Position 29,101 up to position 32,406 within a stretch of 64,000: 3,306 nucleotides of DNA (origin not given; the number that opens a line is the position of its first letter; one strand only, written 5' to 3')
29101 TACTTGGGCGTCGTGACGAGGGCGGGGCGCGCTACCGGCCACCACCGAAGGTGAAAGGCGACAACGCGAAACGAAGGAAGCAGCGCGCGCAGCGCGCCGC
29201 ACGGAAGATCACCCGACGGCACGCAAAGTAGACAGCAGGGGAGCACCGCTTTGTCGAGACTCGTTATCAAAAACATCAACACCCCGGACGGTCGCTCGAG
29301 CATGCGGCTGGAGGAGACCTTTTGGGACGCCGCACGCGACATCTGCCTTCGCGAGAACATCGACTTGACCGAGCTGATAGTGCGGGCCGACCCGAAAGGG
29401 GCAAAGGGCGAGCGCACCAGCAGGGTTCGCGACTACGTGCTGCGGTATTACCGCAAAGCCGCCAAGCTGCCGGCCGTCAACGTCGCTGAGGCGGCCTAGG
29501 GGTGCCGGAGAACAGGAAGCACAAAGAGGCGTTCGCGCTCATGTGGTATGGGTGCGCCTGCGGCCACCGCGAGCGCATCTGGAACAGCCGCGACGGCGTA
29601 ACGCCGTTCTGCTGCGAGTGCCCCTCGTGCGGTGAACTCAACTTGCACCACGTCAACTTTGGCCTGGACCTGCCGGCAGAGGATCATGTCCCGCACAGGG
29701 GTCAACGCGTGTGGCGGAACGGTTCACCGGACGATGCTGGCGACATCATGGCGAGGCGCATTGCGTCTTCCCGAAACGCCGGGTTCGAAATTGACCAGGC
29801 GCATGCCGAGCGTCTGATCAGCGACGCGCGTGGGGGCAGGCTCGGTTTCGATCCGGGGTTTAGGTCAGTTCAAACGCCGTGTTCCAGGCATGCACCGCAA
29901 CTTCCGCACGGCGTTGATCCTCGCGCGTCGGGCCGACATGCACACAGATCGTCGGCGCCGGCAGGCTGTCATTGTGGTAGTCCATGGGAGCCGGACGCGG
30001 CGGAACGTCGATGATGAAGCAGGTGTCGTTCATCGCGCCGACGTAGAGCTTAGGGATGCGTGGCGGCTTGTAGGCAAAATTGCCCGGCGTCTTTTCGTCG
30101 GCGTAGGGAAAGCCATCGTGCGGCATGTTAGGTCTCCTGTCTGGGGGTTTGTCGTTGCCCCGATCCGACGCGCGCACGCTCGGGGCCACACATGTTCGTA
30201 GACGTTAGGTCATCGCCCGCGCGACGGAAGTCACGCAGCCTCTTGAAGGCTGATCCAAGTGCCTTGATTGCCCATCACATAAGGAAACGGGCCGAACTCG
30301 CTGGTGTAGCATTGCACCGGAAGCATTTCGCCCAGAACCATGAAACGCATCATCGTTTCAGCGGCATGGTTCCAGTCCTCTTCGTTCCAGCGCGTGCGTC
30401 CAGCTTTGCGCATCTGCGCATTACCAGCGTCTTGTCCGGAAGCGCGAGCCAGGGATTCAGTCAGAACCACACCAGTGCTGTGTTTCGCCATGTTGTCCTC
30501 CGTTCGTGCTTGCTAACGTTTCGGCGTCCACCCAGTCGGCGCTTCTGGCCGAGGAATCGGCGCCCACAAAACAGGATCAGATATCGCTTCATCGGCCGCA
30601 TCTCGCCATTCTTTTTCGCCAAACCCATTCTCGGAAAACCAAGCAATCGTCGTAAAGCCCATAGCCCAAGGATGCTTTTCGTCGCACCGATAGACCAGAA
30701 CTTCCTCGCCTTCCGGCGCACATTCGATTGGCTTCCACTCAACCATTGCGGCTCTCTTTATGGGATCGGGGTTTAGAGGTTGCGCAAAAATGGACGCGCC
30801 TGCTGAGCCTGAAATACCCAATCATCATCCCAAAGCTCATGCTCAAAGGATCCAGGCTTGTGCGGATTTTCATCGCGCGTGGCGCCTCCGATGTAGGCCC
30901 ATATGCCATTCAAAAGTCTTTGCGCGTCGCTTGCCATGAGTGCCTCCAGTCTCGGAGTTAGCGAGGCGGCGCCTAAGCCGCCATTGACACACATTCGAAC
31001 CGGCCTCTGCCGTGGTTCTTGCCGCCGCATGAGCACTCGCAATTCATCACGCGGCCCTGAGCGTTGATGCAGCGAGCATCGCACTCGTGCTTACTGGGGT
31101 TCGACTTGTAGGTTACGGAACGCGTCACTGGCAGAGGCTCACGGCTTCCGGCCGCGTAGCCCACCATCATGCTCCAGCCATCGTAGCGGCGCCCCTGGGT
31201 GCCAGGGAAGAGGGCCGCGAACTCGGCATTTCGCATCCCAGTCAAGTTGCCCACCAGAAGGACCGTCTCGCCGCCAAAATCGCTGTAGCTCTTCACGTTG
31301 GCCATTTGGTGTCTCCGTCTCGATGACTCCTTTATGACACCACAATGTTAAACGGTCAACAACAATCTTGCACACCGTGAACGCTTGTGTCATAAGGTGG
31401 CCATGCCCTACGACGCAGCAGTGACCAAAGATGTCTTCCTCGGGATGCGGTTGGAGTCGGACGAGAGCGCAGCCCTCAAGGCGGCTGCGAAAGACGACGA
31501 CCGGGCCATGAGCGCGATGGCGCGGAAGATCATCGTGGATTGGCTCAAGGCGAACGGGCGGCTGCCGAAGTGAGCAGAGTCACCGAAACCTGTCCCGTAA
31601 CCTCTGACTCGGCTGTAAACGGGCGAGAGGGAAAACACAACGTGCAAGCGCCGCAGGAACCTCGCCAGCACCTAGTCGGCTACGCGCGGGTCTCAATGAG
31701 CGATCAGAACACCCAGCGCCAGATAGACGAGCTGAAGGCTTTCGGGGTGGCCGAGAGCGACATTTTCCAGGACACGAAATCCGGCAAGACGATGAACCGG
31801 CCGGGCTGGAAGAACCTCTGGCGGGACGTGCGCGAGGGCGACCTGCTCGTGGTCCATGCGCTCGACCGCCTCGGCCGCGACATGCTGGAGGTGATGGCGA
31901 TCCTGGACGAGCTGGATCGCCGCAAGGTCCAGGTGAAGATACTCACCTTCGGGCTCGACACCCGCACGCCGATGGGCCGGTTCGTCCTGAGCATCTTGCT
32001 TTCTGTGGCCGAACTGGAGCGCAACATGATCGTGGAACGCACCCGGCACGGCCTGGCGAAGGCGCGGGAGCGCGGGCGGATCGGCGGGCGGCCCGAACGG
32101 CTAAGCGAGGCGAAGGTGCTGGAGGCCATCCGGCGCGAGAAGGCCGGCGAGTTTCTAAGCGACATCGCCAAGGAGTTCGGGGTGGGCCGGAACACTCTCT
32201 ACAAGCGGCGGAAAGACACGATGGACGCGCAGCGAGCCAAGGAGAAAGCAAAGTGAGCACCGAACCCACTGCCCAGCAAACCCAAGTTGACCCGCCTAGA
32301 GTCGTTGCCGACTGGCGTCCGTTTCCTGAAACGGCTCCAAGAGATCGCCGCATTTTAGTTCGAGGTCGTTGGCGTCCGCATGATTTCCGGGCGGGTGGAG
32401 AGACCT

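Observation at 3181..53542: Bulged GC stem-loop 'leader box' fixed 17-24 nt upstream of at least 15 start codons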

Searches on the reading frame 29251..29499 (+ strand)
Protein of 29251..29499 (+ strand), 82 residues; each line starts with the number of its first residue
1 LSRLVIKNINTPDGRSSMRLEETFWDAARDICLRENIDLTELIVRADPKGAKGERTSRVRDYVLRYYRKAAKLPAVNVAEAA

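Call 93: search_protein_families(library=pfam, proteins=[window:29251-29499:+], max_evalue=0.01)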
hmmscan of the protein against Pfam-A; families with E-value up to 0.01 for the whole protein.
window:29251-29499:+ (82 aa): 1 family
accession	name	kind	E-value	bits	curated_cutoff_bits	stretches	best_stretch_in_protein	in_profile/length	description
PF13467.12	RHH_4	-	3.8e-07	30.5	25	1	14-67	11-67/67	Ribbon-helix-helix domain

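Call 122: search_solved_structures(query=window:29251-29499:+, max_evalue=1)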
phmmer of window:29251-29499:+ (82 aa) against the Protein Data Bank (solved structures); distinct sequences matched with E-value up to 1: 2.
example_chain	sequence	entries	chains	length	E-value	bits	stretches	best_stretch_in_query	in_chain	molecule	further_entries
3kk4_A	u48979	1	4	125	0.0022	21.5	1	15-67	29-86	uncharacterized protein BP1543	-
29ta_A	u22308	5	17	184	0.18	15.4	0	14-50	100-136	RNA-directed RNA polymerase L | RNA POLYMERASE L | N-terminal endonuclease domain of La Crosse virus L-protein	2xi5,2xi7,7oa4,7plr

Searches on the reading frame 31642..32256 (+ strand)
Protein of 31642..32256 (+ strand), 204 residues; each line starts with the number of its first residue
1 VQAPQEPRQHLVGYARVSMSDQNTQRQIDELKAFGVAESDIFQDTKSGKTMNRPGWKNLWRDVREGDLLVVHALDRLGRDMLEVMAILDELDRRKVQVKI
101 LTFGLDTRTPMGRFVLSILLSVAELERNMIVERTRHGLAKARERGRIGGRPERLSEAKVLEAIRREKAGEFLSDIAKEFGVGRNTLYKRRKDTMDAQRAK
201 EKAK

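Call 94: search_protein_families(library=pfam, proteins=[window:31642-32256:+], max_evalue=0.01)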
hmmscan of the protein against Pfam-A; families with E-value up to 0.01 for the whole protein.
window:31642-32256:+ (204 aa): 4 families
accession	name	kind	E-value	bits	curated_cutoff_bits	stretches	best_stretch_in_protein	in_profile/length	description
PF00239.26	Resolvase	-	1.8e-42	145.3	23.3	1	12-146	2-144/145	Resolvase, N terminal domain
PF02796.21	HTH_7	-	3.7e-08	33.8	23.8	1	149-188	1-40/45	Helix-turn-helix domain of resolvase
PF13384.12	HTH_23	-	0.00084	19.5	24.6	1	154-192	2-40/50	Homeodomain-like domain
PF01527.26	HTH_Tnp_1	-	0.0071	17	24.1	0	150-198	3-55/75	Transposase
